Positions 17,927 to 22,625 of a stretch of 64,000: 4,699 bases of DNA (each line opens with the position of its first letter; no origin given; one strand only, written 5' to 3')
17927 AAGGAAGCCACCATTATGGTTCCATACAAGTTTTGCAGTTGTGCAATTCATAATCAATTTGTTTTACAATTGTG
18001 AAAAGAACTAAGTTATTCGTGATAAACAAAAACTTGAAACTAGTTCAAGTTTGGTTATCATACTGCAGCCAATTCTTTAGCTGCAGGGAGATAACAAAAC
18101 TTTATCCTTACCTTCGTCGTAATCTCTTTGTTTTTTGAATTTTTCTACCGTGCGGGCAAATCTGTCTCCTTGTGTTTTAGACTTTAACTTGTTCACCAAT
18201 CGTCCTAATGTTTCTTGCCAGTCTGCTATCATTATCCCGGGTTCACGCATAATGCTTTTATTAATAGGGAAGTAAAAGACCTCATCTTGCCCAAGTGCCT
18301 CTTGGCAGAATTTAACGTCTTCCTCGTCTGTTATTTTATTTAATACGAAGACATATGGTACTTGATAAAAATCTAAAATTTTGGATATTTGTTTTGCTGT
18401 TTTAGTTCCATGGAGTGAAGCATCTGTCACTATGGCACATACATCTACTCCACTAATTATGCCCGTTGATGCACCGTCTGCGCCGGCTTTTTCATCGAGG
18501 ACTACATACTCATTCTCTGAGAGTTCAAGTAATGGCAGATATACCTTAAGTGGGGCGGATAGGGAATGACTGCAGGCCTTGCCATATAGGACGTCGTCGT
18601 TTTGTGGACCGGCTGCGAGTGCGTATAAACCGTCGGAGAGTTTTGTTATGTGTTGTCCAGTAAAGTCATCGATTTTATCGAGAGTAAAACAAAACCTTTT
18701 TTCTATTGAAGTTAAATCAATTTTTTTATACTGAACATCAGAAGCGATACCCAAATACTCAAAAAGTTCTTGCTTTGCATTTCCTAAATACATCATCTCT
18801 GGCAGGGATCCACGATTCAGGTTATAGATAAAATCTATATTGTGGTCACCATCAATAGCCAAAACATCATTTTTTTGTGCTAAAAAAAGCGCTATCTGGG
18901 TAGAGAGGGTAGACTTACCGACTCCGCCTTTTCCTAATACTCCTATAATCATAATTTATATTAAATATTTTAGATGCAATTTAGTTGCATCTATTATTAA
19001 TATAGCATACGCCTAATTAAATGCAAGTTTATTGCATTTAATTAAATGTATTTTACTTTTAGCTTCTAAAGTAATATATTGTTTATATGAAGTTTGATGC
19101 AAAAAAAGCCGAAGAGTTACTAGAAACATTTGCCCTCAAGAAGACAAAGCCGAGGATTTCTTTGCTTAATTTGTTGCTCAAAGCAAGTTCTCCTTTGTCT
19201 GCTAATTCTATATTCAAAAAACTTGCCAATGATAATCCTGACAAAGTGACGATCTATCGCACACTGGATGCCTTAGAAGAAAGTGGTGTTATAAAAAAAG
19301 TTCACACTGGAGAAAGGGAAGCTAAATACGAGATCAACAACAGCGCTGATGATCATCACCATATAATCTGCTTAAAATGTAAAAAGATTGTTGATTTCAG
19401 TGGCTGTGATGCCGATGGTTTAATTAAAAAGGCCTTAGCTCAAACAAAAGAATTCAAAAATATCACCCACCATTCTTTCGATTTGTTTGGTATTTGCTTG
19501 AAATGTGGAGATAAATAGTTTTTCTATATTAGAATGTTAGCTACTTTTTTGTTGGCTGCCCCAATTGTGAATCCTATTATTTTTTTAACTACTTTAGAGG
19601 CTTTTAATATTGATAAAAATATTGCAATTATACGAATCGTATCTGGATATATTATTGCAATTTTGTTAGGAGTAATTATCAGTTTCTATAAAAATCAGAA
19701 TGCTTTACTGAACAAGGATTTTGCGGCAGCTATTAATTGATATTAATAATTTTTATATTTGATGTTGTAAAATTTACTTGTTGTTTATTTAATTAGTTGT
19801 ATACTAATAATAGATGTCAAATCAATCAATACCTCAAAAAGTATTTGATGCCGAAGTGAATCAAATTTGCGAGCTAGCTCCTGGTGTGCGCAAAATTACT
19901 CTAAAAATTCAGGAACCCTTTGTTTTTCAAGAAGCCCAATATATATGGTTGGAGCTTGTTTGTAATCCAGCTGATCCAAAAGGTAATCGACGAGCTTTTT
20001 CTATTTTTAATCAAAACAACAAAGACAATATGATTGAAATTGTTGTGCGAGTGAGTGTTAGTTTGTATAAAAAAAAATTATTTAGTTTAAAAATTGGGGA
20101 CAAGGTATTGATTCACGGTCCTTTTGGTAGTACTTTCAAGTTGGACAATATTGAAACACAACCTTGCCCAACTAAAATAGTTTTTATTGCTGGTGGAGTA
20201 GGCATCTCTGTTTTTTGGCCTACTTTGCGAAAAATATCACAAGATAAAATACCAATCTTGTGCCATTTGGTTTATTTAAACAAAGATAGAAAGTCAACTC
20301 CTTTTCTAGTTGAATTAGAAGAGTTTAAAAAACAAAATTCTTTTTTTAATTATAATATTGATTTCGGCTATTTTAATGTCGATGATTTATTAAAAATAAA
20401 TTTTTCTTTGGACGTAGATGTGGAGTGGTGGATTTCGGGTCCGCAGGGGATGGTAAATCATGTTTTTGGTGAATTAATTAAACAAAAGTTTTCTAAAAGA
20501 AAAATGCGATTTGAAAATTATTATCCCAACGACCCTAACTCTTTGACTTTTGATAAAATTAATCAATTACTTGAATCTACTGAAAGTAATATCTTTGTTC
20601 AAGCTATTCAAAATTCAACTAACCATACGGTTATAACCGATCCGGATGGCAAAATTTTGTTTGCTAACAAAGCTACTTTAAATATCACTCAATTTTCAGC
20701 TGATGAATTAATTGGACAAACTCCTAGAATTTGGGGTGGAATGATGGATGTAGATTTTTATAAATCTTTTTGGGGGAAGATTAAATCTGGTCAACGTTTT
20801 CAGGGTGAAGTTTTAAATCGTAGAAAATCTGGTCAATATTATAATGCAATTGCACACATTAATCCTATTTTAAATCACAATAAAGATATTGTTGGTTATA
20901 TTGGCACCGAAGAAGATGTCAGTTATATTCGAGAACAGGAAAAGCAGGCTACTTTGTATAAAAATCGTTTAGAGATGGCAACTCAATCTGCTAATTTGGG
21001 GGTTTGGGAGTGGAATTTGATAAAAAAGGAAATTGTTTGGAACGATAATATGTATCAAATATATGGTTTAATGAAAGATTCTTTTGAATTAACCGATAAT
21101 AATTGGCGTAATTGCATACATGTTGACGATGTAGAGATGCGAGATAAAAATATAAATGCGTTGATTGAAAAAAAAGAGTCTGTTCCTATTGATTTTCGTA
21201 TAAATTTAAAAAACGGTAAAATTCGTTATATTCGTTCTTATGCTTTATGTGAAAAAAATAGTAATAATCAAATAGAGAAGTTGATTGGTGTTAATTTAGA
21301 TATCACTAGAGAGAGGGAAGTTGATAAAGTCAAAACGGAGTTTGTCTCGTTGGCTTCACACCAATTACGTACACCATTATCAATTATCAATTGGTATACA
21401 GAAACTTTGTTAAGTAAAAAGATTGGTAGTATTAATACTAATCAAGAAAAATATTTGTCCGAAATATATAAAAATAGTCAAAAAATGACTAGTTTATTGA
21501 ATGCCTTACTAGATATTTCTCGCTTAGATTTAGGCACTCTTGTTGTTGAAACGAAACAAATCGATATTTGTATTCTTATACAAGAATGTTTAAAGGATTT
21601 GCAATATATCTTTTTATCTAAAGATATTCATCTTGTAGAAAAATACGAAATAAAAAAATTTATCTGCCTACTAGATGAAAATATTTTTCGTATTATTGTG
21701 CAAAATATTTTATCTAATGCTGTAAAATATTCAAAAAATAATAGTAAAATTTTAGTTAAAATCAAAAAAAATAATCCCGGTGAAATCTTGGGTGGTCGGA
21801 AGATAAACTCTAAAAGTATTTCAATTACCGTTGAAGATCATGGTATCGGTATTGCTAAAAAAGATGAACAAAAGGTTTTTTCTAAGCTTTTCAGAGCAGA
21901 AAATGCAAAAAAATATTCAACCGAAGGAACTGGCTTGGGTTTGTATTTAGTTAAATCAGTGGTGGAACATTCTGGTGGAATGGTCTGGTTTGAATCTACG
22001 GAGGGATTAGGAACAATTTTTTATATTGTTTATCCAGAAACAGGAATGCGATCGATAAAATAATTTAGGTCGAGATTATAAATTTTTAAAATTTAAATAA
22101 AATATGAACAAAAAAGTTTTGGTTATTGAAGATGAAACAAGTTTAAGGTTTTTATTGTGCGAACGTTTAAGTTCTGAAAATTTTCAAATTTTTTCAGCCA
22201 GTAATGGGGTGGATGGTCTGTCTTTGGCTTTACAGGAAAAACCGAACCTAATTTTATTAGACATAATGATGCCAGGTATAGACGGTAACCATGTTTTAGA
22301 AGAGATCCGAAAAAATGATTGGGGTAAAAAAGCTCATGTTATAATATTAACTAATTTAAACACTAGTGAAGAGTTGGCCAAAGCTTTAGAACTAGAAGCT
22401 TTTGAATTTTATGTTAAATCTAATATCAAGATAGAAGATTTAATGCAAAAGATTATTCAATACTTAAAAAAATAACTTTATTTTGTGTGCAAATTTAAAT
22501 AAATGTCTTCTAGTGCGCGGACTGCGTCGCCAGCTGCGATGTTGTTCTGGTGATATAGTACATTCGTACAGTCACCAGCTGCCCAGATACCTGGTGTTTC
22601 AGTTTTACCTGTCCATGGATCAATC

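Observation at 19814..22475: Histidine kinase with an N-terminal ferredoxin-NADP-reductase-like flavoprotein module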

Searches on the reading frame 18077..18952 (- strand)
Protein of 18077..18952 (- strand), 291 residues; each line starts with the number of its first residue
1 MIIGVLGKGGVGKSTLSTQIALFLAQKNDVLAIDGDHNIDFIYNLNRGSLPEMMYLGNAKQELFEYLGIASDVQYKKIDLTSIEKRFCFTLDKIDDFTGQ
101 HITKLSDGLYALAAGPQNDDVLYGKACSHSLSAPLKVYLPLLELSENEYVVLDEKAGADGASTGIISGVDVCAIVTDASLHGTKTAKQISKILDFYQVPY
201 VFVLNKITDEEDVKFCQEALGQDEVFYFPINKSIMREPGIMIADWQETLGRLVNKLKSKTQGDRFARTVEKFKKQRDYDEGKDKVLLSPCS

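Call 3: search_protein_families(library=pfam, proteins=[window:18077-18952:-], max_evalue=0.1)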
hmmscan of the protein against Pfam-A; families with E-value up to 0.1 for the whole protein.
window:18077-18952:- (291 aa): 13 families
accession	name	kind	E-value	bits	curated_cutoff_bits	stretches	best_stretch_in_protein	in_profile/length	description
PF01656.29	CbiA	-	3.8e-07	30.6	25.4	1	7-185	6-54/125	CobQ/CobB/MinD/ParA nucleotide binding domain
PF02374.21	ArsA_ATPase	-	2.7e-05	24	24.3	1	3-51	4-55/305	Anion-transporting ATPase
PF13614.12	AAA_31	-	3e-05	24.5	27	1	8-40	10-43/177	AAA domain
PF10609.15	ParA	-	4e-05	23.6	27.1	1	6-36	10-41/246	NUBPL iron-transfer P-loop NTPase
PF05729.18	NACHT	-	0.0068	16.7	26.7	1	4-100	4-96/167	NACHT domain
PF01926.29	MMR_HSR1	-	0.017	15.7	21.9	0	3-20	2-19/113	50S ribosome-binding GTPase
PF00931.28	NB-ARC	-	0.02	14.6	23.5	1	2-21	20-39/248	NB-ARC domain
PF00142.24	Fer4_NifH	-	0.021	14.7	25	1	2-42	2-43/271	4Fe-4S iron sulfur cluster binding proteins, NifH/frxC family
PF13481.12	AAA_25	-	0.022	14.8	27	1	5-31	38-64/195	AAA domain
PF00009.33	GTP_EFTU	-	0.035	14.1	26.5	0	166-210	90-134/188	Elongation factor Tu GTP binding domain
PF00005.33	ABC_tran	-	0.046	14.8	25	1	2-41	13-51/137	ABC transporter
PF13173.12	AAA_14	-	0.072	13.5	27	0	2-44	4-46/129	AAA domain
PF20720.3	nSTAND3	-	0.091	12.9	27.2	0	5-39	22-54/155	Novel STAND NTPase 3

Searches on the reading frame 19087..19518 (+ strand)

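Call 3: search_protein_families(library=pfam, proteins=[window:19087-19518:+], max_evalue=0.1)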
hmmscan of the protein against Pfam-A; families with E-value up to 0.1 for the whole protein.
window:19087-19518:+ (143 aa): 11 families
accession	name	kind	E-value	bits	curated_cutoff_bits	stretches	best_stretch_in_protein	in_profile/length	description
PF01475.25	FUR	-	1.9e-22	80.1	23.1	1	17-128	4-116/121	Ferric uptake regulator family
PF08461.16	HTH_12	-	0.0016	18.8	21.4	1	25-78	2-57/66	Ribonuclease R winged-helix domain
PF07106.19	TBPIP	-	0.0027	18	22.8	1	27-70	7-49/62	TBPIP/Hop2 winged helix domain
PF08279.18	HTH_11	-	0.004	17.4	25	1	25-68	4-44/55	HTH domain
PF02334.22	RTP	-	0.014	16.3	26.7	1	43-117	36-109/113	Replication terminator protein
PF08100.18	Dimerisation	-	0.016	15.4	25.6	1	25-85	29-85/93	O-methyltransferase dimerisation domain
PF01978.25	TrmB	-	0.041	14.2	25.6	1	31-82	18-63/68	Sugar-specific transcriptional regulator TrmB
PF03551.20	PadR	-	0.052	14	27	1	42-77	15-59/75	Transcriptional regulator PadR-like family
PF03965.22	Penicillinase_R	-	0.053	14.3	22.6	1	31-82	12-63/115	Penicillinase repressor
PF24101.1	eWH_GTF3C1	-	0.06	13.5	30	1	48-75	40-67/110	GTF3C1, extended winged-helix domain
PF25213.1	HVO_A0261_N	-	0.081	13.3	35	0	51-73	36-58/86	HVO_A0261 N-terminal domain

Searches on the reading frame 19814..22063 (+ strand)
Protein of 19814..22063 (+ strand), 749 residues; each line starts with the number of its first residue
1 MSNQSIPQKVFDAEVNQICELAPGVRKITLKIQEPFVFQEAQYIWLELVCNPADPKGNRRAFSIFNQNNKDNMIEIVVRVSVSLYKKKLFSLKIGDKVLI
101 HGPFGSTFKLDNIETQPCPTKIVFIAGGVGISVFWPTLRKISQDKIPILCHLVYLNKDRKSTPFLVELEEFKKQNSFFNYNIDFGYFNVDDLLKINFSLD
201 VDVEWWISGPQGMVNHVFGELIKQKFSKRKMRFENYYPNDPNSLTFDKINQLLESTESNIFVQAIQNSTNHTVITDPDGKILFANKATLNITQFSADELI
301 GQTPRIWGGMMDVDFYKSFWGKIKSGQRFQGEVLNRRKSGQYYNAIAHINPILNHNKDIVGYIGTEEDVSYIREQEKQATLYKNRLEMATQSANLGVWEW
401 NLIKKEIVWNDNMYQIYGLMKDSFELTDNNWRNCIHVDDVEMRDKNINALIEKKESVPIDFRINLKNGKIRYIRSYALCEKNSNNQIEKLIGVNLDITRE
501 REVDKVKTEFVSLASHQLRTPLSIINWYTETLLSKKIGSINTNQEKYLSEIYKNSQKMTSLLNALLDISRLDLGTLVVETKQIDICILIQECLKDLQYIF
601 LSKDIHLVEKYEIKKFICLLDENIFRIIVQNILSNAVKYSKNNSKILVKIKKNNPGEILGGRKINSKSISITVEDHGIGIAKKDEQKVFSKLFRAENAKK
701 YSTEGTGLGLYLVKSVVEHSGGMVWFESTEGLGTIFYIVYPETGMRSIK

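Call 3: search_protein_families(library=pfam, proteins=[window:19814-22063:+], max_evalue=0.1)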
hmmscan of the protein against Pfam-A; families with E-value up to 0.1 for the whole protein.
window:19814-22063:+ (749 aa): 11 families
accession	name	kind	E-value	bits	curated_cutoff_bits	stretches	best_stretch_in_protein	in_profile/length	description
PF08447.18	PAS_3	-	5.6e-24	84.7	25.6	2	407-494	2-89/89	PAS fold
PF02518.31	HATPase_c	-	3.1e-23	82.8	26.4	1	621-742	2-109/111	Histidine kinase-, DNA gyrase B-, and HSP90-like ATPase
PF13426.13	PAS_9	-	2.1e-14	54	27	1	271-370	3-102/103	PAS domain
PF00512.31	HisKA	-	6.2e-14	52.2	26.9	1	507-573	2-65/66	His Kinase A (phospho-acceptor) domain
PF00989.32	PAS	-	5e-12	46.3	22.6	1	261-368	3-112/113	PAS fold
PF08448.16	PAS_4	-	9.5e-07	29.5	23.1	1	272-370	8-106/110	PAS fold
PF00970.30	FAD_binding_6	-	1.1e-05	26.1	21.1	1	15-106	4-96/99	Oxidoreductase FAD-binding domain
PF00175.26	NAD_binding_1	-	0.0006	20.9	22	1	124-176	1-54/109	Oxidoreductase NAD-binding domain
PF13581.12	HATPase_c_2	-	0.0065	16.9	27.4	1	626-719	33-111/127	Histidine kinase-like ATPase domain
PF13188.13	PAS_8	-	0.0071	16.7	21.8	0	263-300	4-43/65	PAS domain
PF08030.17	NAD_binding_6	-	0.067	13.7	22.2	0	121-166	3-53/156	Ferric reductase NAD binding domain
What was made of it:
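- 19814..22063 (+): Gene for the soluble FNR-like/PAS1/PAS2/HisKA/HATPase_c sensor kinase (749 aa). Domains in call 3.
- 19838..20131 (+): FNR module, FAD-binding beta-barrel subdomain (aa ~9-106). Carries R60-A-F62-S63 and the atypical S83-L84-Y-K-K-K88-L. Pfam FAD_binding_6, 26.1 bits against a cut-off of 21.1 (call 3).
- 20174..20527 (+): FNR module, NAD(P)H-binding Rossmann subdomain (aa ~121-238). Carries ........(133)F, S-G209-P-Q and the terminal F233-E-N-Y-Y237-P. Pfam NAD_binding_1, 20.9 bits against a cut-off of 22 (call 3).
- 20966..21313 (+): PAS2 (aa 385-500, PAS_3 type), probably a transducer domain. Pfam PAS_3 at aa 407-494 (call 3).
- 21674..22039 (+): HATPase_c catalytic domain with N box (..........), G1 (DHGIGI), F (FSKLFR) and G2 (GTGLGL). 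Pfam HATPase_c (call 3).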

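Call 4: search_protein_families(library=ncbifam, proteins=[window:19814-22063:+], max_evalue=0.1)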
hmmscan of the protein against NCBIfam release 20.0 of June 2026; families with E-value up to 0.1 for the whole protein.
window:19814-22063:+ (749 aa): 107 families (the best 25 are shown)
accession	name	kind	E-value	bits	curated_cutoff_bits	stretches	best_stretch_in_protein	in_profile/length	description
NF046044.1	PnpS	equivalog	1.5e-56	192.1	400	1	374-740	45-389/390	two-component system histidine kinase PnpS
NF033092.0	HK_WalK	equivalog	2.6e-49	168.3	725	1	443-741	311-593/594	cell wall metabolism sensor histidine kinase WalK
NF047874.1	MASE3_PAS_HK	subfamily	1.4e-44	152.9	560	1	372-742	253-625/655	MASE3 domain-containing sensor histidine kinase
TIGR02966.1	phoR_proteo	equivalog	4.6e-44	150.8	334.2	1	450-738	64-331/333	phosphate regulon sensor histidine kinase PhoR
NF045911.1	TCSHisKinNblS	equivalog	1.7e-39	135.7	1000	1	444-738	324-616/621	two-component system sensor histidine kinase NblS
NF045595.1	HK_scytonemin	equivalog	3e-37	128.3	865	2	493-742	401-635/637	scytonemin biosynthesis sensor histidine kinase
NF041880.1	EPS_EpsF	equivalog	9.3e-37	126.6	900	1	407-741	166-492/492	response regulator EpsF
NF040691.1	MtrAB_MtrB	equivalog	2.7e-33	115.7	450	1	495-744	259-494/507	MtrAB system histidine kinase MtrB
NF033093.1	HK_VicK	exception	1.1e-31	110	680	1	396-741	106-434/448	cell wall metabolism sensor histidine kinase VicK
NF007298.0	PRK09776.1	equivalog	4.6e-31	107.6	1135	1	259-504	302-547/1111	diguanylate cyclase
NF041735.1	hist_kin_RppB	equivalog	4.9e-31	108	400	1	509-739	218-436/438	two-component system sensor histidine kinase RppB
NF041832.1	near_NosP_CTERM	subfamily_domain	6.5e-31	107.7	400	1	505-743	5-226/370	NahK/ErcS family hybrid sensor histidine kinase/response regulator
NF033091.0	HK_VanS_ACDEFG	equivalog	8.4e-31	107.1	400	1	494-731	61-284/293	vancomycin resistance histidine kinase VanS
TIGR02956.1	TMAO_torS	equivalog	4.6e-30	104.4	676.5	1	503-738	460-678/967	TMAO reductase system sensor histidine kinase/response regulator TorS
NF010076.0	PRK13557.1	subfamily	4.7e-30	104.5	631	2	250-377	21-152/540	histidine kinase famiy protein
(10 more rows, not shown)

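Call 18: find_encoding_contigs(protein=window:19814-22063:+, flank=3000, max_places=5)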
Protein window:19814-22063:+ (749 aa): no gene with exactly this product is on record in the collection.

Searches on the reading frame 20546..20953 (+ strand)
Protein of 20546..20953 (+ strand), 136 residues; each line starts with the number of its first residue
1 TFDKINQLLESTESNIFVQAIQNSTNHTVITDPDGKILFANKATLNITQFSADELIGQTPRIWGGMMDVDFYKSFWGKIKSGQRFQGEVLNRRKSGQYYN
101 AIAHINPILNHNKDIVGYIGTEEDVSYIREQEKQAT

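Call 24: search_solved_structures(query=window:20546-20953:+, max_evalue=0.01, show_alignments=4)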
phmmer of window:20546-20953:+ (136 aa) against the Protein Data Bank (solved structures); distinct sequences matched with E-value up to 0.01: 99 (the best 60 are shown).
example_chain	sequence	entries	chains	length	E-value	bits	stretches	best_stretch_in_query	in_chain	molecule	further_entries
3ewk_A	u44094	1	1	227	1.1e-21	80.3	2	30-134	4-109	Sensor protein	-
9qq6_A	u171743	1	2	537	7.5e-13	51.7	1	15-134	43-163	histidine kinase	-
2gj3_A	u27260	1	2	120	8.4e-13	51.5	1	15-127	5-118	Nitrogen fixation regulatory protein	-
6ph2_A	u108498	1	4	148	6.5e-09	39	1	29-126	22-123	Blue-light-activated histidine kinase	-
7oo9_A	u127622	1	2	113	1.2e-08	38.1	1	29-126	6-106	Hybrid sensor histidine kinase/response regulator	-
6y7r_A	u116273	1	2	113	1.6e-08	37.7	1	28-126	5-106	Multi-sensor hybrid histidine kinase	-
3t50_A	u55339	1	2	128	2.1e-08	37.3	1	33-126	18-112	Blue-light-activated histidine kinase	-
8q5f_A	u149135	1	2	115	2.2e-08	37.3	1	29-128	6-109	miniSOG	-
6ph3_A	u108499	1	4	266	3.2e-08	36.7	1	29-126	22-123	Blue-light-activated histidine kinase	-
6ywi_A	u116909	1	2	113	3.3e-08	36.7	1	29-126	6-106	Multi-sensor hybrid histidine kinase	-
6pps_A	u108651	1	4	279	3.6e-08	36.6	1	29-126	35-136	Blue-light-activated histidine kinase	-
4hhd_A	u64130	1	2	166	4.5e-08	36.2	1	21-126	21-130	Phototropin-1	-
7tal_A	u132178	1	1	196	7.2e-08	35.6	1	17-131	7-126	D4_deltaDARP LOV2-DARPin fusion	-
8pm1_A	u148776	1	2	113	7.3e-08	35.6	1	29-126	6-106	histidine kinase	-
2z6c_A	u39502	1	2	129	7.7e-08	35.5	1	29-128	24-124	Phototropin-1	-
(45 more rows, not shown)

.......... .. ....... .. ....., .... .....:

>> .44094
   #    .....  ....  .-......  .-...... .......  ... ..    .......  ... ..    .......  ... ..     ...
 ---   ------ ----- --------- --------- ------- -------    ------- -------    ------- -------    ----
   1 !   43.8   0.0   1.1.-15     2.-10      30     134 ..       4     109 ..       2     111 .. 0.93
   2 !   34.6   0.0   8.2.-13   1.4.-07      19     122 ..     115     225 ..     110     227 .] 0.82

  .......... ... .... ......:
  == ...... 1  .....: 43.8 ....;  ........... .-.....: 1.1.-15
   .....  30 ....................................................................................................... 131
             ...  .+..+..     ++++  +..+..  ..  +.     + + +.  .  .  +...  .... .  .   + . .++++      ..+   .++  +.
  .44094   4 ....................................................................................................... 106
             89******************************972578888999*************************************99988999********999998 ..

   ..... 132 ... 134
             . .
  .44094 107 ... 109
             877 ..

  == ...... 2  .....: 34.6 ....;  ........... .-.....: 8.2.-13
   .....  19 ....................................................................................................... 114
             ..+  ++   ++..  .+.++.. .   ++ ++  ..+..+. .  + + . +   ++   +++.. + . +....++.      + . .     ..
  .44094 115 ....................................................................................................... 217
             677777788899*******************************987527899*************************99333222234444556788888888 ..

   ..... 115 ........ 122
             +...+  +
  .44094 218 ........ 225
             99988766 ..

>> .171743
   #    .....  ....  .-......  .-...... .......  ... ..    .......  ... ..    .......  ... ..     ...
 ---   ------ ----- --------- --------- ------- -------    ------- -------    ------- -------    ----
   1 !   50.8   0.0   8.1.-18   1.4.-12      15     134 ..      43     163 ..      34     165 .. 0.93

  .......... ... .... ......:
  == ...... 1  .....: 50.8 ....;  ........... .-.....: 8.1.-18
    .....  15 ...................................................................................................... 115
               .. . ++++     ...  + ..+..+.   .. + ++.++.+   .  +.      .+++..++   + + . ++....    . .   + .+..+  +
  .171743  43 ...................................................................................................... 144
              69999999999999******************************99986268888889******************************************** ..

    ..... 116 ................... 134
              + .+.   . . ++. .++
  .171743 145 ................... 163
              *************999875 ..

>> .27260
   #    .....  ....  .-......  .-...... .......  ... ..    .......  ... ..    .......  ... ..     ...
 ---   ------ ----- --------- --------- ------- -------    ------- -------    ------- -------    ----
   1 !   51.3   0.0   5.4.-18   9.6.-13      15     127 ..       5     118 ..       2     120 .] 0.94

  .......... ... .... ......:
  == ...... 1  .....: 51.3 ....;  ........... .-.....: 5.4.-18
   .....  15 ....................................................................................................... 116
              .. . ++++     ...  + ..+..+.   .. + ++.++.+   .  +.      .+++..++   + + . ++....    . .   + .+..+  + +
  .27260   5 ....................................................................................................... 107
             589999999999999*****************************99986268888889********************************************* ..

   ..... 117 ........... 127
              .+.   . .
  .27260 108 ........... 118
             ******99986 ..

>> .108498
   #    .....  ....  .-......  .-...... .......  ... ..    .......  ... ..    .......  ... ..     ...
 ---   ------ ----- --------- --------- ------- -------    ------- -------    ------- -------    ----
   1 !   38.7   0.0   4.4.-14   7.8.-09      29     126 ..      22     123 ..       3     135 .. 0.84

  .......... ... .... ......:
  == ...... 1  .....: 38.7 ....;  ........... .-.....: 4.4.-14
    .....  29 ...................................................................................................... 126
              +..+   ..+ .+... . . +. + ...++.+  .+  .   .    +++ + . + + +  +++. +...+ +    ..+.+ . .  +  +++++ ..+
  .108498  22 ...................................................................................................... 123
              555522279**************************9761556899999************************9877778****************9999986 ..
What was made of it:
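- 20624..20917 (+): PAS1 (aa 271-368), a predicted flavin (FAD)-binding PAS of the NifL/MmoS type. Key residues: T275, R305, Y316, W320, N335, K338, E366. Best PDB sequence matches are MmoS 3ewk (E 1e-21), NifL 2gj3/9qq6 (E 8e-13), then LOV domains and Aer (call 24).
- Closest known: MmoS. Same: PAS1 is their closest solved relative (call 24).
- The criterion discriminates within MmoS: FAD-binding PAS-A has W, non-binding PAS-B has Q at that column (call 24). Its closest solved relatives are exclusively flavin-binding PAS domains (call 24).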

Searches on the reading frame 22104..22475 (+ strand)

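Call 3: search_protein_families(library=pfam, proteins=[window:22104-22475:+], max_evalue=0.1)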
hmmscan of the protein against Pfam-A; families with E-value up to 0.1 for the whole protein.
window:22104-22475:+ (123 aa): 1 family
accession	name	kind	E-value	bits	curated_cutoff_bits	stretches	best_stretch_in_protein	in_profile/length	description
PF00072.30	Response_reg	-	8.1e-22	77.9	30.2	1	5-117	1-110/111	Response regulator receiver domain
